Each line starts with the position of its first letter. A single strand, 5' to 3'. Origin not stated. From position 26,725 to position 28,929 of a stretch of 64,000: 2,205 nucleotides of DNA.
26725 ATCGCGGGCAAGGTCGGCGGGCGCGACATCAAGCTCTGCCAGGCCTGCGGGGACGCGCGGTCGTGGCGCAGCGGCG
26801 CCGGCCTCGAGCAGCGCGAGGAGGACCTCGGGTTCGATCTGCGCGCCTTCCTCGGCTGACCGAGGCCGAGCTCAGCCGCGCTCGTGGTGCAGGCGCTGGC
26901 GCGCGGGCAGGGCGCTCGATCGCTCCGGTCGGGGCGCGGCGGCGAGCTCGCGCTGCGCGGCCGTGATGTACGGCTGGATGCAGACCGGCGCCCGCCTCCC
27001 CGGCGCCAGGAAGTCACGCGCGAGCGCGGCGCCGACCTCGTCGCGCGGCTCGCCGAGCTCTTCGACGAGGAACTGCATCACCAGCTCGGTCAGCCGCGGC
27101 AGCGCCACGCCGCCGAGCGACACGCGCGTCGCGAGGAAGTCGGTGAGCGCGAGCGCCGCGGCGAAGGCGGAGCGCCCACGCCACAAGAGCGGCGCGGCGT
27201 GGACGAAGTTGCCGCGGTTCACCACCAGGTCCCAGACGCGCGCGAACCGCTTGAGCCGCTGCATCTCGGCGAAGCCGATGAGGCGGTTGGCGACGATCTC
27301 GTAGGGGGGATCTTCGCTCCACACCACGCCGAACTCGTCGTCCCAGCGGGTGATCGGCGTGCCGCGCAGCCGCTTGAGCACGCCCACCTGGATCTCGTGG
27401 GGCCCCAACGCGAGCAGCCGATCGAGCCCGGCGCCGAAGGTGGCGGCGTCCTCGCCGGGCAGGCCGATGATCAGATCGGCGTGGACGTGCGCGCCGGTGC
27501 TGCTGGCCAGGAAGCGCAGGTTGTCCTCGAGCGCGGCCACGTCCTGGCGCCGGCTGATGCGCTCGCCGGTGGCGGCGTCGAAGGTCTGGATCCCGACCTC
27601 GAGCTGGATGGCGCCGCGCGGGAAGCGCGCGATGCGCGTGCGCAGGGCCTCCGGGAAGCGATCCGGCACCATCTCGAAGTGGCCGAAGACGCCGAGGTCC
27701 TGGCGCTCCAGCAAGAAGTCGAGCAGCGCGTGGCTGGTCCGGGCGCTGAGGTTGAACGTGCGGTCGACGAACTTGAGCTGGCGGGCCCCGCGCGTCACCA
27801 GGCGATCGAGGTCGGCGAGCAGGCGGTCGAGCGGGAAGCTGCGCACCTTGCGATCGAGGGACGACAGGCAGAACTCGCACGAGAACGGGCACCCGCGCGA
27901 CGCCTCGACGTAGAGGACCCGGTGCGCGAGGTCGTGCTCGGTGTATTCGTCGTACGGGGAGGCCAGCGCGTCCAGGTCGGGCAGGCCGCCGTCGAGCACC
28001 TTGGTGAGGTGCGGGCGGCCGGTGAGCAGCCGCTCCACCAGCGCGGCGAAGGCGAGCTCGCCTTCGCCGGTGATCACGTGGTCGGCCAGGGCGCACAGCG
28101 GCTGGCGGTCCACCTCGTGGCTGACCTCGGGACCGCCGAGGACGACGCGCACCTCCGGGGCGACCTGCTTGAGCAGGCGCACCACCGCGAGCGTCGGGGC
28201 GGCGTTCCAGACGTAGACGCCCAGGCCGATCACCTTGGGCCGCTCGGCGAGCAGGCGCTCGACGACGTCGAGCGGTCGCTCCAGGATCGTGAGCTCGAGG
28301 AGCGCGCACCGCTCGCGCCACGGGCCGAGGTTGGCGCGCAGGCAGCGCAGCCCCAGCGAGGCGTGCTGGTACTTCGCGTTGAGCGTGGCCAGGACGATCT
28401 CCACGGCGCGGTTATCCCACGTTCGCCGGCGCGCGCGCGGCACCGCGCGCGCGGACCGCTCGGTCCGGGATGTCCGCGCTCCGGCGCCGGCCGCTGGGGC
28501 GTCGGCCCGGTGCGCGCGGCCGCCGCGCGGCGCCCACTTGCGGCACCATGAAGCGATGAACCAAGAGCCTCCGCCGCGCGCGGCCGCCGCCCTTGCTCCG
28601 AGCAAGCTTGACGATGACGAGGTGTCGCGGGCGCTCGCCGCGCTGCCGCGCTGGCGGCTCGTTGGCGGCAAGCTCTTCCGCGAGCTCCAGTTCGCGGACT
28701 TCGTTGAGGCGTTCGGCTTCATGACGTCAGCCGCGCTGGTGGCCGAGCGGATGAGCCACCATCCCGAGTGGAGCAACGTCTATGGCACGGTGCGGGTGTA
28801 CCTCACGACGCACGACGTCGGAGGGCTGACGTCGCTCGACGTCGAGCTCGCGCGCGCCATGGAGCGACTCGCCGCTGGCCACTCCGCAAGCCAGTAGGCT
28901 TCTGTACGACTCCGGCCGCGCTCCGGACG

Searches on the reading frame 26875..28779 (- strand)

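Call 60: search_protein_families(library=pfam, proteins=[window:26875-28779:-], max_evalue=0.001)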
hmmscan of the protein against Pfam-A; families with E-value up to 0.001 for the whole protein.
window:26875-28779:- (635 aa): 3 families
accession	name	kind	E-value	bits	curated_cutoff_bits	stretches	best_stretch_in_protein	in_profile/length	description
PF02310.24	B12-binding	-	7e-14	52.1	32.1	1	131-248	4-121/121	B12 binding domain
PF04055.27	Radical_SAM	-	5.1e-09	36.9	29.5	1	292-448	2-159/166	Radical SAM superfamily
PF13311.11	DUF4080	-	5.4e-08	33.7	22.9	1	481-592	1-114/188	Protein of unknown function (DUF4080)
